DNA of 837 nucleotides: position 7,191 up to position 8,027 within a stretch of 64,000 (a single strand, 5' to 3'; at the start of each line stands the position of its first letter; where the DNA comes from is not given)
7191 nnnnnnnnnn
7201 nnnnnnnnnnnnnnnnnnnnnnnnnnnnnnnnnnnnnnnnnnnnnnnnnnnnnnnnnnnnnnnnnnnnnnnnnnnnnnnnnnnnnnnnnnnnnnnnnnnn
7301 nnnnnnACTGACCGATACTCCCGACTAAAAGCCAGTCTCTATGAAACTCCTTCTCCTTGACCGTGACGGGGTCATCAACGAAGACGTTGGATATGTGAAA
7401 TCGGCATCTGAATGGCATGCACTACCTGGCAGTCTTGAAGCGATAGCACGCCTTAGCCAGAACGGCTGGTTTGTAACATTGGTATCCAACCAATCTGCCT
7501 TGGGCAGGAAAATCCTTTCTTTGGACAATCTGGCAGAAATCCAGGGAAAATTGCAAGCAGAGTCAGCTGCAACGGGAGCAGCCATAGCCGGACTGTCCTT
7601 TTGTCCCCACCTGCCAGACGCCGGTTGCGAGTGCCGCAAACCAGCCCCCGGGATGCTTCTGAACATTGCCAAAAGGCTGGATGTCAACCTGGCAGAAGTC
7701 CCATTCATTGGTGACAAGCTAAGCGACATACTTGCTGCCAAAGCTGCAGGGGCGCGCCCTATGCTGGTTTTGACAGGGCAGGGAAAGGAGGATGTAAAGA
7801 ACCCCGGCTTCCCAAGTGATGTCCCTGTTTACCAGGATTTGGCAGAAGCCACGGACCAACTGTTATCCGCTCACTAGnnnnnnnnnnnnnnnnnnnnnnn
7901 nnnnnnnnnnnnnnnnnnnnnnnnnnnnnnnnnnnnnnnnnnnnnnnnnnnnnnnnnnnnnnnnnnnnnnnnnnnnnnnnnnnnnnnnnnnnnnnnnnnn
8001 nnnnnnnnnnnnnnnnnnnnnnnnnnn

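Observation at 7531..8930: Triplicated gmhB 3' half creating two read-through GmhB C-terminal fragment ORFs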

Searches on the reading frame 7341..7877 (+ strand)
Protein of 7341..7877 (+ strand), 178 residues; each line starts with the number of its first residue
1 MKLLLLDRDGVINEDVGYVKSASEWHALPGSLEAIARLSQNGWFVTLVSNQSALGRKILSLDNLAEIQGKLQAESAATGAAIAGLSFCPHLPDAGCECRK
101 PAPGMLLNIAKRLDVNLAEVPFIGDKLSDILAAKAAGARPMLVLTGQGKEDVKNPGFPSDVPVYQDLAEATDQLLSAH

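Call 8: find_encoding_contigs(protein=window:7341-7877:+, flank=6000, max_places=10)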
Protein window:7341-7877:+ (178 aa): no gene with exactly this product is on record in the collection.

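Call 9: search_protein_families(library=pfam, proteins=[window:7341-7877:+], max_evalue=0.01)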
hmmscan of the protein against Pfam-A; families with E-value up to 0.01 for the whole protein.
window:7341-7877:+ (178 aa): 5 families
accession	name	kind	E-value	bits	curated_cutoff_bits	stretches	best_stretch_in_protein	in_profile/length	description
PF13242.12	Hydrolase_like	-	6.2e-16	58.5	22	1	98-170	2-75/75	HAD-hyrolase-like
PF00702.32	Hydrolase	-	9e-11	43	26.4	1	7-137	79-191/191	haloacid dehalogenase-like hydrolase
PF13419.12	HAD_2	-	9.2e-08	32.8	23.8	1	97-140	132-175/178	Haloacid dehalogenase-like hydrolase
PF08645.17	PNK3P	-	0.00015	22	22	1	20-126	22-126/161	Polynucleotide kinase 3 phosphatase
PF13344.12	Hydrolase_6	-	0.001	19.5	27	1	5-55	2-43/101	Haloacid dehalogenase-like hydrolase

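Call 10: search_protein_families(library=ncbifam, proteins=[window:7341-7877:+], max_evalue=0.001)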
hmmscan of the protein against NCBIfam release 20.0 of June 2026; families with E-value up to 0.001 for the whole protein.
window:7341-7877:+ (178 aa): 26 families (the best 25 are shown)
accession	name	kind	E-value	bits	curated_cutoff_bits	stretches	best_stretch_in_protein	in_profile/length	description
NF006506.0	PRK08942.1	equivalog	2.7e-57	193.2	178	1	1-176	3-179/182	D-glycero-beta-D-manno-heptose 1,7-bisphosphate 7-phosphatase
TIGR01656.1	Histidinol-ppas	subfamily_domain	1.5e-36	125.5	84.15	1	2-143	1-146/149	histidinol-phosphate phosphatase domain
TIGR01662.1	HAD-SF-IIIA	subfamily_domain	3e-29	101.9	44.6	1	2-144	1-139/141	HAD-IIIA family hydrolase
TIGR00213.1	GmhB_yaeD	subfamily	6.8e-28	97.5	149.6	1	2-146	2-153/176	D-glycero-beta-D-manno-heptose 1,7-bisphosphate 7-phosphatase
NF050049.1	HBPPhtaseGmhB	domain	5.6e-25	88.1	250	1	2-151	4-151/171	D-glycero-alpha-D-manno-heptose-1,7-bisphosphate 7-phosphatase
NF005264.0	PRK06769.1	equivalog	1.9e-20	73.4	217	1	3-153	6-146/175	HAD-IIIA family hydrolase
NF003937.0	PRK05446.1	equivalog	3.9e-15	55.7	443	1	2-142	4-147/355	bifunctional histidinol-phosphatase/imidazoleglycerol-phosphate dehydratase HisB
TIGR01449.2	PGP_bact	equivalog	5.8e-12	45.6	180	1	99-148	140-189/213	phosphoglycolate phosphatase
TIGR01261.1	hisB_Nterm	equivalog_domain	1.4e-11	44.2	140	1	2-137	2-140/161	histidinol-phosphatase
TIGR01460.1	HAD-SF-IIA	subfamily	5e-08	33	100.15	0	100-146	197-246/246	HAD-IIA family hydrolase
NF009695.0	PRK13222.1-2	equivalog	5.5e-08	32.6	225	1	97-146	147-196/226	phosphoglycolate phosphatase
NF009700.0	PRK13226.1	equivalog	4.2e-07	29.9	342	1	98-164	149-215/229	phosphoglycolate phosphatase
NF009696.0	PRK13222.1-3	equivalog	4.3e-06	26.6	359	1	97-161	140-204/223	N-acetylmuramic acid 6-phosphate phosphatase MupP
NF009694.0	PRK13222.1-1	equivalog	5.2e-06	25.9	415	1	97-140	164-207/252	phosphoglycolate phosphatase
TIGR01458.1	HAD-SF-IIA-hyp3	hypoth_equivalog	7.6e-06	25.4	175.95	0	4-59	4-54/257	TIGR01458 family HAD-type hydrolase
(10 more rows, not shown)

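Call 11: find_related_loci(query=window:7341-7877:+, collection=genome_contigs, flank=6000)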
Query window:7341-7877:+ (178 aa) in genome_contigs; peptide patterns used: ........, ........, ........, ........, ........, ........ (x = any residue, [..] = any of these).
241 stretches matched a pattern; 160 encode a relative of the query (tblastn E <= 1e-3); the best 80 are kept; 80 distinct loci.
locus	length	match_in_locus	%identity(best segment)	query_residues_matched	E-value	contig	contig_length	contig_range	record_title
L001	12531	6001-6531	94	1-177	2e-109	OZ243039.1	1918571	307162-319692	MAG: Candidatus Oxydemutatoraceae bacterium isolate 2429231d-f204-4be9-8c17-397346704460 genome assembly, chromosome: 1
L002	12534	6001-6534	89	1-178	1e-104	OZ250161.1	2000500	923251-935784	MAG: Candidatus Oxydemutatoraceae bacterium isolate 015c906c-e0ae-4d54-8754-c1d5b881ab2f genome assembly, chromosome: 1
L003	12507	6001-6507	52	1-168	5e-55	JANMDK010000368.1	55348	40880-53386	MAG: Pseudomonadota bacterium isolate OTE_75_metabat_17 OTE_75_k141_4443979, whole genome shotgun sequence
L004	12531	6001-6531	51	2-177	9e-55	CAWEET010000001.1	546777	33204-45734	MAG: uncultured Gammaproteobacteria bacterium isolate MFD03804.bin.2.106 genome assembly, contig: contig_12586, whole ge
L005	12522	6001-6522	51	2-175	5e-54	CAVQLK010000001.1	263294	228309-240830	MAG: uncultured Gammaproteobacteria bacterium isolate MFD02840.bin.2.73 genome assembly, contig: contig_120599, whole ge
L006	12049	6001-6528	51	1-175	3e-52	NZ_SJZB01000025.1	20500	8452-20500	Parasulfuritortus cantonensis strain LSR1 tig00000033, whole genome shotgun sequence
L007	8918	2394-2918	51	2-175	5e-52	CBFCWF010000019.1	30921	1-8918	MAG TPA_asm: uncultured Chromatiaceae bacterium isolate SRR22297272_concoct_116 genome assembly, contig: ERZ25654850.300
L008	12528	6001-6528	50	1-175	8e-52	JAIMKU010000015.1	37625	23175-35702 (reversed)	MAG: Hydrogenophilus sp. isolate GA_180221_E-2-1-MAG-61_11 NODE_243_length_37667_cov_6.800596, whole genome shotgun sequ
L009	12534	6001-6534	50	2-178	1e-51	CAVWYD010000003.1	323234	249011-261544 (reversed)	MAG: uncultured Gammaproteobacteria bacterium isolate MFD03551.bin.3.65 genome assembly, contig: contig_12361, whole gen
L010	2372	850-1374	49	2-175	3e-51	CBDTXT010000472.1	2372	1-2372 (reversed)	MAG TPA_asm: uncultured Chromatiaceae bacterium isolate ERR2431956_concoct_72 genome assembly, contig: ERZ23880148.35805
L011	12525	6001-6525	51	1-174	3e-51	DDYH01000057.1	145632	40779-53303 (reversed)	MAG TPA_asm: Gallionellaceae bacterium UBA2239 UBA2239_contig_206, whole genome shotgun sequence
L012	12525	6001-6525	50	1-174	5e-51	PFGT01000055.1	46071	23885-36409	MAG: Hydrogenophilales bacterium CG12_big_fil_rev_8_21_14_0_65_61_21 CG12_8_21_14_0.65_scaffold_307_c, whole genome shot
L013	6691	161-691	49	1-176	1e-50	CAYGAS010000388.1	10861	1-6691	MAG TPA_asm: uncultured Nitrospiraceae bacterium isolate ERP108616_co1_40 genome assembly, contig: k119_2024687, whole g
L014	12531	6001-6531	48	2-176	9e-48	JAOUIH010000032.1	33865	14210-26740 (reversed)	MAG: Gammaproteobacteria bacterium isolate 4_1_Oct_SF_Bin22 4_1_Oct_SF_Bin22_scaffold_318_c1, whole genome shotgun seque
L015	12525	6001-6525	47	1-175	9e-48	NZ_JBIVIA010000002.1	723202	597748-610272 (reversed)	Pseudomonas sp. NPDC089401 NPDC089401_163_A6.ctg-0002, whole genome shotgun sequence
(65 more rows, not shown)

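Call 26: find_homologous_proteins(query=window:7341-7877:+, max_evalue=1e-20)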
Query window:7341-7877:+ (178 aa): 7279 proteins with E <= 1e-20 among 8000 candidates; the best 120 are listed.
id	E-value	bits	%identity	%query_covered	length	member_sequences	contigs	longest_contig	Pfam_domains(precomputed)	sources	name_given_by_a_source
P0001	1.6e-103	362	94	99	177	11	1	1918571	PF13419.13,PF00702.33,PF13242.13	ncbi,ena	-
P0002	1.2e-98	346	89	100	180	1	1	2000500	PF13419.13,PF00702.33,PF13242.13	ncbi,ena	-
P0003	6.4e-67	243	97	65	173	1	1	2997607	PF13419.13,PF00702.33,PF13242.13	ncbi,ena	-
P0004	1.7e-62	228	93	65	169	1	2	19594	PF13419.13,PF00702.33,PF13242.13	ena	-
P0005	1.8e-57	212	59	92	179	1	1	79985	PF00702.33,PF08645.18,PF13242.13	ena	-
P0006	3.8e-57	211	55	99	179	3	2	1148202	PF13419.13,PF00702.33,PF08645.18,PF13242.13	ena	-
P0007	8.0e-57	210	57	99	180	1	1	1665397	PF13419.13,PF00702.33,PF08645.18,PF13242.13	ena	-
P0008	9.6e-57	209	56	93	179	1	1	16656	PF13419.13,PF00702.33,PF08645.18,PF13242.13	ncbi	-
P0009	2.4e-56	208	58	99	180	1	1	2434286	PF13419.13,PF00702.33,PF08645.18,PF13242.13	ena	-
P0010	1.1e-55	206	57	99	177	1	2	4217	PF13419.13,PF00702.33,PF08645.18,PF13242.13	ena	-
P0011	1.5e-54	202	54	93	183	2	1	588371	PF13419.13,PF00702.33,PF08645.18,PF13242.13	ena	-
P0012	3.3e-54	201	53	100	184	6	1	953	PF13419.13,PF13344.13,PF00702.33,PF08645.18,PF13242.13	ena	-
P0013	4.9e-54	201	56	93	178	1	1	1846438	PF13419.13,PF00702.33,PF08645.18,PF13242.13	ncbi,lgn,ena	-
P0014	1.1e-53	200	53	99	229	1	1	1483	PF13419.13,PF13344.13,PF00702.33,PF08645.18,PF13242.13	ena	-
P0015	2.0e-53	199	56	99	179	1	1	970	PF13419.13,PF13344.13,PF00702.33,PF08645.18,PF13242.13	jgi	jgi:D-glycero-D-manno-heptose 1,7-bisphosphate phosphatase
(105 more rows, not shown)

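Call 28: find_encoding_contigs(protein=P0004, flank=10000, max_places=6)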
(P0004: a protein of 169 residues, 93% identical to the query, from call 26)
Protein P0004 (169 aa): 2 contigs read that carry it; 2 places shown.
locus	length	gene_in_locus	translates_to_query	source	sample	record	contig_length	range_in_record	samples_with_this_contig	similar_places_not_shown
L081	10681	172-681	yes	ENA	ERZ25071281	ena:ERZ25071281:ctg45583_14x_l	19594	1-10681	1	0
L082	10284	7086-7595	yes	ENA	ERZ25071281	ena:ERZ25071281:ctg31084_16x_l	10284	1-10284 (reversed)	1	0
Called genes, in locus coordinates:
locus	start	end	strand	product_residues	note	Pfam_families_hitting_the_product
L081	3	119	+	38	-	?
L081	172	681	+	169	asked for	PF00702:Hydrolase (weak), PF13419:HAD_2 (weak), PF13242:Hydrolase_like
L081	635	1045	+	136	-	PF00702:Hydrolase (weak), PF13419:HAD_2 (weak), PF13242:Hydrolase_like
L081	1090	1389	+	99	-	PF00702:Hydrolase (weak), PF13419:HAD_2 (weak), PF13242:Hydrolase_like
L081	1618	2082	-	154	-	-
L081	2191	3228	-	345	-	PF00248:Aldo_ket_red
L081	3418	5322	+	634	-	PF00916:Sulfate_transp, PF01740:STAS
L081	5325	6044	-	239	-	PF02390:Methyltransf_4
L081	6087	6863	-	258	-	PF05690:ThiG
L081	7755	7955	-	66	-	PF02597:ThiS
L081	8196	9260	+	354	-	PF00890:FAD_binding_2 (faint), PF01266:DAO, PF03486:HI0933_like (faint), PF07992:Pyr_redox_2 (faint)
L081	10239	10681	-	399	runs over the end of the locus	PF00437:T2SSE, PF13401:AAA_22 (weak)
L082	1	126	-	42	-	?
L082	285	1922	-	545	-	PF11412:DsbD_N, PF02683:DsbD_TM, PF13386:DsbD_2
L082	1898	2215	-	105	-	PF03091:CutA1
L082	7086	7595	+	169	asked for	PF00702:Hydrolase (weak), PF13419:HAD_2 (weak), PF13242:Hydrolase_like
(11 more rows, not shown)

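Call 29: find_encoding_contigs(protein=P0003, flank=10000, max_places=6)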
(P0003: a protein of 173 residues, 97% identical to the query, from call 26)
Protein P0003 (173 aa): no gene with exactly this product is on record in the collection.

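Call 48: list_cluster_members(proteins=[P0003, P0004, P0001])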
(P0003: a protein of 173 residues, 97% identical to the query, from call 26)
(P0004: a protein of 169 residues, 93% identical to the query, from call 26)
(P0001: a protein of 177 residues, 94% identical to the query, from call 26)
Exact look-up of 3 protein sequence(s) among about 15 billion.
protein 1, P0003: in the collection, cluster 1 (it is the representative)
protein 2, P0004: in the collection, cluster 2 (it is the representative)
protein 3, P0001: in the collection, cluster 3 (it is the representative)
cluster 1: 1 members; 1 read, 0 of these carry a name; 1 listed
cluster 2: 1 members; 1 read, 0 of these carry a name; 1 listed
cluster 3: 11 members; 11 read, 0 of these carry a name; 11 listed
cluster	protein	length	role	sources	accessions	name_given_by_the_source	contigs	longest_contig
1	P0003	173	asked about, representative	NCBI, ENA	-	-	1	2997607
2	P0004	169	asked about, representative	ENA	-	-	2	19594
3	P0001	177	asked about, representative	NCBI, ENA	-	-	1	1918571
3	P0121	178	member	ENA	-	-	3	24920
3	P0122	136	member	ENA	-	-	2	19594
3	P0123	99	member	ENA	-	-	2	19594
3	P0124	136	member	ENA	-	-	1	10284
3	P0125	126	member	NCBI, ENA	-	-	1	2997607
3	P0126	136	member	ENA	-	-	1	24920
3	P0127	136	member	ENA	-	-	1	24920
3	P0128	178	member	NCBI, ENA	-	-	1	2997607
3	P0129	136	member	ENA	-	-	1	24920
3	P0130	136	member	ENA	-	-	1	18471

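Call 49: find_encoding_contigs(protein=P0121, flank=6000, max_places=6)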
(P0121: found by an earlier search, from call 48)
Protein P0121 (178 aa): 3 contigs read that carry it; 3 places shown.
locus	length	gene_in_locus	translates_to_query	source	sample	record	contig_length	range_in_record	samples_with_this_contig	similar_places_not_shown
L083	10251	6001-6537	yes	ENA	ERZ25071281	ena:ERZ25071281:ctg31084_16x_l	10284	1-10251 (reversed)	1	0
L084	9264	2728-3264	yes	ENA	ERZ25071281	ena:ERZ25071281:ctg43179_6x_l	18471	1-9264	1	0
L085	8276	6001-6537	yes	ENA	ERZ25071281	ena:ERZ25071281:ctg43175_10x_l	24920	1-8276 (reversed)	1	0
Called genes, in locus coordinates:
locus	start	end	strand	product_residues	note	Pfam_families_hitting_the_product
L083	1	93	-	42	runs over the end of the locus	?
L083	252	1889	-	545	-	PF11412:DsbD_N, PF02683:DsbD_TM, PF13386:DsbD_2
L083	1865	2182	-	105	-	PF03091:CutA1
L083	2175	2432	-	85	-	-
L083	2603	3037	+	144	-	PF04186:FxsA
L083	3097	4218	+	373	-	PF05222:AlaDh_PNT_N, PF01262:AlaDh_PNT_C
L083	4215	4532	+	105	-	PF12769:PNTB_4TM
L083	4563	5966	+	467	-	PF02233:PNTB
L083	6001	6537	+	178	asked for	PF00702:Hydrolase, PF13419:HAD_2 (weak), PF13242:Hydrolase_like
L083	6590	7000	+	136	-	PF00702:Hydrolase (weak), PF13419:HAD_2 (weak), PF13242:Hydrolase_like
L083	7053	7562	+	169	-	PF00702:Hydrolase (weak), PF13419:HAD_2 (weak), PF13242:Hydrolase_like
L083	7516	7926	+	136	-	PF00702:Hydrolase (weak), PF13419:HAD_2 (weak), PF13242:Hydrolase_like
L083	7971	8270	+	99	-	PF00702:Hydrolase (weak), PF13419:HAD_2 (weak), PF13242:Hydrolase_like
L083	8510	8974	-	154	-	-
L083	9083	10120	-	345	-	PF00248:Aldo_ket_red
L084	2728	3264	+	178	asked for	PF00702:Hydrolase, PF13419:HAD_2 (weak), PF13242:Hydrolase_like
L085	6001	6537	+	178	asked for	PF00702:Hydrolase, PF13419:HAD_2 (weak), PF13242:Hydrolase_like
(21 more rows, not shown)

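Call 50: find_encoding_contigs(protein=P0130, flank=6000, max_places=4)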
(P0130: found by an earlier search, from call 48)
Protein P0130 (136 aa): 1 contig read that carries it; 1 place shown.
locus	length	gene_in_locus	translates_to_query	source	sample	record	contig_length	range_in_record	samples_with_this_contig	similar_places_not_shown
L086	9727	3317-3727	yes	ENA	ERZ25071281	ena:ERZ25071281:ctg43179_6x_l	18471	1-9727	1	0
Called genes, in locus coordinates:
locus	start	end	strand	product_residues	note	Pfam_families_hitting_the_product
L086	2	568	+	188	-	?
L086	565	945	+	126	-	PF01262:AlaDh_PNT_C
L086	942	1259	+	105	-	PF12769:PNTB_4TM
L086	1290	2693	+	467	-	PF02233:PNTB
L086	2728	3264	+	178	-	PF00702:Hydrolase, PF13419:HAD_2 (weak), PF13242:Hydrolase_like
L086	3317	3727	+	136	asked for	PF00702:Hydrolase (weak), PF13419:HAD_2 (weak), PF13242:Hydrolase_like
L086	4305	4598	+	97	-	PF00702:Hydrolase (weak), PF13419:HAD_2 (weak), PF13242:Hydrolase_like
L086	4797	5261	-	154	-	-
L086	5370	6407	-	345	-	PF00248:Aldo_ket_red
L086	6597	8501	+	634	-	PF00916:Sulfate_transp, PF01740:STAS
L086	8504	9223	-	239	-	PF02390:Methyltransf_4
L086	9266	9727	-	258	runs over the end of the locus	PF05690:ThiG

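Call 63: search_solved_structures(query=window:7341-7877:+, max_evalue=1e-10, show_alignments=1)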
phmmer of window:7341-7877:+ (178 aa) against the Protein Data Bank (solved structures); distinct sequences matched with E-value up to 1e-10: 5.
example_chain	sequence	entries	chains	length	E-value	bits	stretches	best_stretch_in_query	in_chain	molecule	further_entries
3l8h_A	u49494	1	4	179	4.2e-49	169.8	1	1-176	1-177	Putative haloacid dehalogenase-like hydrolase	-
4pnh_A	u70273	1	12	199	4e-45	156.9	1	2-172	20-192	D,D-heptose 1,7-bisphosphate phosphatase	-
3l8e_A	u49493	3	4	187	9e-20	74.4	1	4-147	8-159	D,D-heptose 1,7-bisphosphate phosphatase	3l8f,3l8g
2gmw_A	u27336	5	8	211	1.3e-19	73.8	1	4-147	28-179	D,D-heptose 1,7-bisphosphate phosphatase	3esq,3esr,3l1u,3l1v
2o2x_A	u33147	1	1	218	6.1e-15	58.7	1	3-158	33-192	hypothetical protein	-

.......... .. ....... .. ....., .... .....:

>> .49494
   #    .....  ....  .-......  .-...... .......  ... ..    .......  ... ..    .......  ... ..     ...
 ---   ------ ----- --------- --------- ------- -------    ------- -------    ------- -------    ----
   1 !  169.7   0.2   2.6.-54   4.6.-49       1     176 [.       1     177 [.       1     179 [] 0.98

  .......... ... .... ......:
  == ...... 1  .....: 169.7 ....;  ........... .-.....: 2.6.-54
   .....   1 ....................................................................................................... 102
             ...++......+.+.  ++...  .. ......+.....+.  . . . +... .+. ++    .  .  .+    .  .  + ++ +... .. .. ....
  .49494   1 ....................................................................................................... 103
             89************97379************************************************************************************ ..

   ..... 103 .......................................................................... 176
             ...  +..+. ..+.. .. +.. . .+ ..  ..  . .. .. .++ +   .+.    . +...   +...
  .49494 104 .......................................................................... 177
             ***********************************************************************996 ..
